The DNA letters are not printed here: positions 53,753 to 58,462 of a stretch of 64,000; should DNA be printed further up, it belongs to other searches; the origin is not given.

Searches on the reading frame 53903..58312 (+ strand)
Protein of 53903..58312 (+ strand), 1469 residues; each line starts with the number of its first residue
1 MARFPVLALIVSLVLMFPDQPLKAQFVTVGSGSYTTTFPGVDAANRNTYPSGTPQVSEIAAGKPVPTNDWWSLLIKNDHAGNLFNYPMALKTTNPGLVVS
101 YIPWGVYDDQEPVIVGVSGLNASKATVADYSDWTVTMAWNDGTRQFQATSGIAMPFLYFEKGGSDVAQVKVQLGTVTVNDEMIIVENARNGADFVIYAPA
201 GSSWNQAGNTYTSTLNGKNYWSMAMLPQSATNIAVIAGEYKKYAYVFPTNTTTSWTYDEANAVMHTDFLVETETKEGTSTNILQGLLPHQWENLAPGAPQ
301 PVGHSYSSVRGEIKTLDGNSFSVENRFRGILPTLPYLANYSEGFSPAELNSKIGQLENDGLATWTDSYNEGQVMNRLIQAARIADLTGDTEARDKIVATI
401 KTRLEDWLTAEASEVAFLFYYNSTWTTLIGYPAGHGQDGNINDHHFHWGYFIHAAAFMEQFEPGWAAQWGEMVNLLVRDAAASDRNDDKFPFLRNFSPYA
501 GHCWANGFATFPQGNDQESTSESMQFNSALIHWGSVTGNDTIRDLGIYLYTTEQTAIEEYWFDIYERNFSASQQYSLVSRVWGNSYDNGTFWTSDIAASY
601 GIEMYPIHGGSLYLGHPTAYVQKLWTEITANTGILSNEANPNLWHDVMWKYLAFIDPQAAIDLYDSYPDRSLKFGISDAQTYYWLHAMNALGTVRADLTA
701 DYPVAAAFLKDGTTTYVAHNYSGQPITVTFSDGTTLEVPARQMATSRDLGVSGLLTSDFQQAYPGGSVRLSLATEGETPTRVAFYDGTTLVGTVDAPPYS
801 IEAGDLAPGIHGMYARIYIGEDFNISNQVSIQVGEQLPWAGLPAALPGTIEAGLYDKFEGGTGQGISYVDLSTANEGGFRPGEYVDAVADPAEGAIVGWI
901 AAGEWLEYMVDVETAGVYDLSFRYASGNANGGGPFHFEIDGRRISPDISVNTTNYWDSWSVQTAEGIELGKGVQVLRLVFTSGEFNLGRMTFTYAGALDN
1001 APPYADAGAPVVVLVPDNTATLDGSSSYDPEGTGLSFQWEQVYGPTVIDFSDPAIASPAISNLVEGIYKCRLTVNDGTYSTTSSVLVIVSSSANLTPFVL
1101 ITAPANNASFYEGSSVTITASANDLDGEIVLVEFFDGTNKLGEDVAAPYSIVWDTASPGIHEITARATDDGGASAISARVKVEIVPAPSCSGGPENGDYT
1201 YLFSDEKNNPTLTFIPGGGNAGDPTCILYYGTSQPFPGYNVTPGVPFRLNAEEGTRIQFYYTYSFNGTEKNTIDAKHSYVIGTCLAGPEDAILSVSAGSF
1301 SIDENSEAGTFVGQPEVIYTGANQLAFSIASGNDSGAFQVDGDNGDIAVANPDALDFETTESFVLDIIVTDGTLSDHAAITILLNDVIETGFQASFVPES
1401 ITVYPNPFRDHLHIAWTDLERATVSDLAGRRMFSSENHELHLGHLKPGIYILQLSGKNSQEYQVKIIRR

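Call 68: search_protein_families(library=pfam, proteins=[window:53903-58312:+], max_evalue=0.01)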
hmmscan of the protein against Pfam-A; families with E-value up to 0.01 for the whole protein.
window:53903-58312:+ (1469 aa): 9 families
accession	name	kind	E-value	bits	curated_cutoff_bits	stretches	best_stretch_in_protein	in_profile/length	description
PF17652.7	Glyco_hydro81C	-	2e-51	175.8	25.6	1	363-676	27-343/349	Glycosyl hydrolase family 81 C-terminal domain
PF17957.7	Big_7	-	2.5e-21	76.5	24.1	1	1097-1165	1-70/70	Bacterial Ig domain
PF03422.21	CBM_6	-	6.5e-15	56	28.9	1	890-993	18-124/125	Carbohydrate binding module (family 6)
PF22352.2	K319L-like_PKD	-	3.1e-13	50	27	1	1007-1089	1-84/84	K319L-like, PKD domain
PF00028.23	Cadherin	-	4.3e-09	37.1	28.8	1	1299-1379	2-87/93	Cadherin domain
PF18962.6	Por_Secre_tail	-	8.3e-08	32.8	27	1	1403-1467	1-74/75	Secretion system C-terminal sorting domain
PF18099.7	CBM_35_2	-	1.4e-07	32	23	1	888-988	10-108/112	Carbohydrate binding module (family 35)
PF18911.6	PKD_4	-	5.2e-06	26.9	27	0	1000-1082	1-76/85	PKD domain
PF00801.26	PKD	-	8.7e-06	26.1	23.5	0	1105-1182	6-80/80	PKD domain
